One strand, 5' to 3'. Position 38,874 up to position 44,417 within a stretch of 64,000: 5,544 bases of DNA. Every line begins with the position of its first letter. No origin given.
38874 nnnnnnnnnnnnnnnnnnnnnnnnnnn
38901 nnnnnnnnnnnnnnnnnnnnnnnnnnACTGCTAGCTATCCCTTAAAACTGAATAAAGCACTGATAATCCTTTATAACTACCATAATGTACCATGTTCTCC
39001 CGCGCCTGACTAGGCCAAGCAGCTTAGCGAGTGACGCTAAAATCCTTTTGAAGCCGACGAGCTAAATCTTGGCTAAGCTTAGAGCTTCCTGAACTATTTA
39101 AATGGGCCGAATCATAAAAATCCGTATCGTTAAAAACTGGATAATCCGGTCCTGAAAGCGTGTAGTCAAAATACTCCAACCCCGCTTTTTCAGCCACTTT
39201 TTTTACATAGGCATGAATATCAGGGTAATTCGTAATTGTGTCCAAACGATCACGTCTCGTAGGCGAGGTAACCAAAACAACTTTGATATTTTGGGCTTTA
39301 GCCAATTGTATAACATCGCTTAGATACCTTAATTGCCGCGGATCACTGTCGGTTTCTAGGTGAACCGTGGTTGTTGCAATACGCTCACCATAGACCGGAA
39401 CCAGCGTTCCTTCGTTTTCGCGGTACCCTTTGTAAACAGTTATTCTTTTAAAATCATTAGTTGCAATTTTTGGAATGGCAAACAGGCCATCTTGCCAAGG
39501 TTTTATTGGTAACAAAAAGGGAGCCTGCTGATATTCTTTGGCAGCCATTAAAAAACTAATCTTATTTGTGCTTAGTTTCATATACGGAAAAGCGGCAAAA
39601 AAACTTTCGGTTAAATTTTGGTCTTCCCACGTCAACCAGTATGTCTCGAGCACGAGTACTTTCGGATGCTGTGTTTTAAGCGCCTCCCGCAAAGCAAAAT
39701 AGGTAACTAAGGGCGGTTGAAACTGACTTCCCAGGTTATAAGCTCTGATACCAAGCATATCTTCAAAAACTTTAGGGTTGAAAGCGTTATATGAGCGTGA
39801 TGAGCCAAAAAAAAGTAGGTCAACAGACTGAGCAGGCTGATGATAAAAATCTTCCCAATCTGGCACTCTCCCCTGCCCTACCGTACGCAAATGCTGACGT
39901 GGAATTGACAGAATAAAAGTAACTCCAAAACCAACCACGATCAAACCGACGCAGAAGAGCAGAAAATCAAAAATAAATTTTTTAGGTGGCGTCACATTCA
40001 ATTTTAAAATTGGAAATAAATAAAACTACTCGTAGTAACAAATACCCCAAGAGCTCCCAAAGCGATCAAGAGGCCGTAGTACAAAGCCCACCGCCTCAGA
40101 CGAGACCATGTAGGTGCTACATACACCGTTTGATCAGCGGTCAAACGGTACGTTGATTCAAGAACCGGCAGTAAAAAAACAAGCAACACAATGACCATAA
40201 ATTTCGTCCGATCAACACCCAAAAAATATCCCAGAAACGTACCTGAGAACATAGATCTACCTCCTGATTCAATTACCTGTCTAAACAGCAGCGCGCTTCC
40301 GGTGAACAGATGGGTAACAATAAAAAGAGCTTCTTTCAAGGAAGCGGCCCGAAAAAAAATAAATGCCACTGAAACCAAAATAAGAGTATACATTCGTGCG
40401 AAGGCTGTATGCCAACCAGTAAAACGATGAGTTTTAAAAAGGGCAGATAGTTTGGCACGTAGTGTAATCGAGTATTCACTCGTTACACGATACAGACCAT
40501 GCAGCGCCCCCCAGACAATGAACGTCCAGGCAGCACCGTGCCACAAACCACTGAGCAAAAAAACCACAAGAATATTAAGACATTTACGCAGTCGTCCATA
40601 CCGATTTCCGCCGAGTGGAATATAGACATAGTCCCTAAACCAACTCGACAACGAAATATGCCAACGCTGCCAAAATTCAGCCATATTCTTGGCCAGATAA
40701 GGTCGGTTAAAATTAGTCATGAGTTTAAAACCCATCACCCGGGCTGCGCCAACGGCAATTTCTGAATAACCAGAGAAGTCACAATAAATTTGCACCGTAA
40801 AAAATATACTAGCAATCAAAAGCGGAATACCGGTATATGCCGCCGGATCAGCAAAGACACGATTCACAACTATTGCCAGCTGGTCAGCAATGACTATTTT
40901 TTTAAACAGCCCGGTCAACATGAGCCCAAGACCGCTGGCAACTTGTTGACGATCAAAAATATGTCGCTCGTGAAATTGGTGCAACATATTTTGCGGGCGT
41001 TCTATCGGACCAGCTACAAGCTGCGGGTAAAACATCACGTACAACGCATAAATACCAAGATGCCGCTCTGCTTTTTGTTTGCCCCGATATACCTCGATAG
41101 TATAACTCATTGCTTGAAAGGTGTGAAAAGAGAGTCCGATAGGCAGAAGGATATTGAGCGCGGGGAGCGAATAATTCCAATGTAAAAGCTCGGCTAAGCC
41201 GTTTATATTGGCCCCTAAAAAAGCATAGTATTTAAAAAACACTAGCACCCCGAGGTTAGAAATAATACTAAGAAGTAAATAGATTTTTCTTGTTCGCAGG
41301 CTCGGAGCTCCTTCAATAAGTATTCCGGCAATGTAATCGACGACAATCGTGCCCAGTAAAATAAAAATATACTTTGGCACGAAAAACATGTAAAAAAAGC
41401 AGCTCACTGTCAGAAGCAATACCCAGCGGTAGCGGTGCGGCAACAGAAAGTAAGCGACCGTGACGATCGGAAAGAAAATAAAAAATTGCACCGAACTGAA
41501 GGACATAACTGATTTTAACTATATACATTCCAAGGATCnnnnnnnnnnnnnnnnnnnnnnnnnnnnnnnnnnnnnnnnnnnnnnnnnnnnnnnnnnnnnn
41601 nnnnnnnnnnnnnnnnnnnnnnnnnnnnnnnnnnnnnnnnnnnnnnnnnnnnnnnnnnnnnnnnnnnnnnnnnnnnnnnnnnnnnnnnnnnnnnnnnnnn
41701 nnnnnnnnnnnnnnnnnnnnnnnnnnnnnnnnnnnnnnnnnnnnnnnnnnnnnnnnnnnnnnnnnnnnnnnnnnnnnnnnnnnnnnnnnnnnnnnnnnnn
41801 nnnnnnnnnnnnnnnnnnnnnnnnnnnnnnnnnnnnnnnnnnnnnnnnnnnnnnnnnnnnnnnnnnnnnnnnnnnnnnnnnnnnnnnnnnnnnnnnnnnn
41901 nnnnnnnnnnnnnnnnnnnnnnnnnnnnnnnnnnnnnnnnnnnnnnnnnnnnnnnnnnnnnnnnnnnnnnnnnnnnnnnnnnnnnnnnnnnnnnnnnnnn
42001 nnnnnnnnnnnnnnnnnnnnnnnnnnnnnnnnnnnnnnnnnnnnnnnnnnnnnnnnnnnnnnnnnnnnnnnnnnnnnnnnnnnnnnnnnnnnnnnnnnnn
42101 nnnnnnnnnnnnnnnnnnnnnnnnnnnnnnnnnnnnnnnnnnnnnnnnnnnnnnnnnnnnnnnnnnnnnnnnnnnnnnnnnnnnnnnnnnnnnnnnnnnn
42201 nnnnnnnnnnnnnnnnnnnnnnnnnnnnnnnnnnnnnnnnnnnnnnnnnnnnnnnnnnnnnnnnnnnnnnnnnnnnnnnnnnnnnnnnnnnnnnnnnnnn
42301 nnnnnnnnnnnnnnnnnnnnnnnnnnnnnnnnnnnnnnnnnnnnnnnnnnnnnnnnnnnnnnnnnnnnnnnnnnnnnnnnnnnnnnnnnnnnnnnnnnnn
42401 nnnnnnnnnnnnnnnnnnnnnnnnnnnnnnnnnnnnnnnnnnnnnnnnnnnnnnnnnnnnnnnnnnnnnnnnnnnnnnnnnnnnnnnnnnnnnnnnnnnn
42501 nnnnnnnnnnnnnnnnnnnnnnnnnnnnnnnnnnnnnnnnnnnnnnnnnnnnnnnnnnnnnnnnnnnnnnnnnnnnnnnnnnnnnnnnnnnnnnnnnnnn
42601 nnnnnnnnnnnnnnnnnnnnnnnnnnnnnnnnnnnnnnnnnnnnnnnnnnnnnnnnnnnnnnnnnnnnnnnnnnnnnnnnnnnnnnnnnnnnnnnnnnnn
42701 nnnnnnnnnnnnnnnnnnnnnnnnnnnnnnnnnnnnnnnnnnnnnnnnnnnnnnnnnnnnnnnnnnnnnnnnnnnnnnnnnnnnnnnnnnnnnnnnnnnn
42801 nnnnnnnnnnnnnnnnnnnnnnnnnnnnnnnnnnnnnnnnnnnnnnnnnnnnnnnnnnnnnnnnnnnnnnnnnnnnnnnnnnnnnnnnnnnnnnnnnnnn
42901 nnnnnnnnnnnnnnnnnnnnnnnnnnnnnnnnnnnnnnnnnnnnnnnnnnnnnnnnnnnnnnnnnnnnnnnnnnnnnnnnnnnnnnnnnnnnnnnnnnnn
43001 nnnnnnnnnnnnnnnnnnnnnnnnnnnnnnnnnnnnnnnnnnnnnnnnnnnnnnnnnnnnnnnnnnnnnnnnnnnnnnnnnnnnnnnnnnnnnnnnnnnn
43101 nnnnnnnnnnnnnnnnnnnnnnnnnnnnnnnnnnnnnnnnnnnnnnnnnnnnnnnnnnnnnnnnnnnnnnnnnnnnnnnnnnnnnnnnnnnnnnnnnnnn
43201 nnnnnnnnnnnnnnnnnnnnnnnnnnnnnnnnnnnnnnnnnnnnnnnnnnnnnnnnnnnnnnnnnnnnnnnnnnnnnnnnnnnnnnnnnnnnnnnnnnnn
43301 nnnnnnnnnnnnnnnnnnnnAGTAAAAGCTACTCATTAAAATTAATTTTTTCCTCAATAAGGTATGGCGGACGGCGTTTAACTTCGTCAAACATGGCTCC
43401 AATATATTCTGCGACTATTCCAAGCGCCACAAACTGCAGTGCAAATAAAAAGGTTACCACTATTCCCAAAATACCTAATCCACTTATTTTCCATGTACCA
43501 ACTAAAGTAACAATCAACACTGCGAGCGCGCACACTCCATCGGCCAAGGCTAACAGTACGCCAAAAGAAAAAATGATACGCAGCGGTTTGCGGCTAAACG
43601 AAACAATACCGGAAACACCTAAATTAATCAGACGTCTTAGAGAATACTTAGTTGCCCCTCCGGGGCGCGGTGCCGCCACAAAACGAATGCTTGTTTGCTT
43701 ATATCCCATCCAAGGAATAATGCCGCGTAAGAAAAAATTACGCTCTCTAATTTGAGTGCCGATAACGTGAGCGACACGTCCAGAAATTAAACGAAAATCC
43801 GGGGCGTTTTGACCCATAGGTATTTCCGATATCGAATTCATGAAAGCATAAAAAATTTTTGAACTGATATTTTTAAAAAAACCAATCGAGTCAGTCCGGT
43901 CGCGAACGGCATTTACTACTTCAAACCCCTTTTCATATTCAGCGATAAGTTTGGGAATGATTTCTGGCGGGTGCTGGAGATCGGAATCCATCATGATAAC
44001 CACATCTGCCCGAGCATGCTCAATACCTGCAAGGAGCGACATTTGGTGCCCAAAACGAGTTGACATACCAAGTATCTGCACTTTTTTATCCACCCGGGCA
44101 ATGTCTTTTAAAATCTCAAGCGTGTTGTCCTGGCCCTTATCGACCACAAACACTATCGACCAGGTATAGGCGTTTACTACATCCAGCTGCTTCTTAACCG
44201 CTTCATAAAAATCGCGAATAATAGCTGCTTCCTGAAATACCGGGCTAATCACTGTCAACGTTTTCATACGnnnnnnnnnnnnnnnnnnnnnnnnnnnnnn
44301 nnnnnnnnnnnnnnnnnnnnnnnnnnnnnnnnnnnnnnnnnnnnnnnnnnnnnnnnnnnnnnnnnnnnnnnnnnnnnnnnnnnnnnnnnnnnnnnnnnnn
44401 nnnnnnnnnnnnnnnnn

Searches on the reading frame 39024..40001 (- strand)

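Call 66: search_protein_families(library=pfam, proteins=[window:39024-40001:-], max_evalue=0.0001)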
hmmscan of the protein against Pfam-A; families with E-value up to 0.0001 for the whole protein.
window:39024-40001:- (325 aa): 1 family
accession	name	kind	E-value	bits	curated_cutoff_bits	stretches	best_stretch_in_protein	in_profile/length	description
PF07611.17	DUF1574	-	2.8e-06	27.4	29.1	0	219-301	245-326/342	Protein of unknown function (DUF1574)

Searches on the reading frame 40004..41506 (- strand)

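Call 67: search_protein_families(library=pfam, proteins=[window:40004-41506:-], max_evalue=0.0001)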
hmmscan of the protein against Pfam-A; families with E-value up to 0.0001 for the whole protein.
window:40004-41506:- (500 aa): 2 families
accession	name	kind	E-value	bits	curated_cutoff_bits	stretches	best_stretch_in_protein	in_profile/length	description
PF03062.24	MBOAT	-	3e-31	109.4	27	1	153-375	84-326/337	MBOAT, membrane-bound O-acyltransferase family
PF13813.11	MBOAT_2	-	2.4e-07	31.4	25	1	265-326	4-67/85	Membrane bound O-acyl transferase family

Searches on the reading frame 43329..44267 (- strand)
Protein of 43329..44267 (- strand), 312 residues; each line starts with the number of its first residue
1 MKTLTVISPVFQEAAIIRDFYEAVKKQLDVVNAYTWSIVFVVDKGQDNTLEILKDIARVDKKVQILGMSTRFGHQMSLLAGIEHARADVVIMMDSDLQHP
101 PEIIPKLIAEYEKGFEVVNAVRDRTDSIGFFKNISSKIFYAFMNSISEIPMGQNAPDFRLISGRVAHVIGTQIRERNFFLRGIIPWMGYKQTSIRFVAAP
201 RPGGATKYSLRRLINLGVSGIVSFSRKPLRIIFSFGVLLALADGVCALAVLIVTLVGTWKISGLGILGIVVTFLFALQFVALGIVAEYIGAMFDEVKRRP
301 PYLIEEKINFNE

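Call 67: search_protein_families(library=pfam, proteins=[window:43329-44267:-], max_evalue=0.0001)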
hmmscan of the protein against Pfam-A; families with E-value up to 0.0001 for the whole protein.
window:43329-44267:- (312 aa): 1 family
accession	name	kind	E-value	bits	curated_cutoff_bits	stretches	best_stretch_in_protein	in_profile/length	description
PF00535.33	Glycos_transf_2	-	3.1e-24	86.3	23.3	1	5-143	1-132/168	Glycosyl transferase family 2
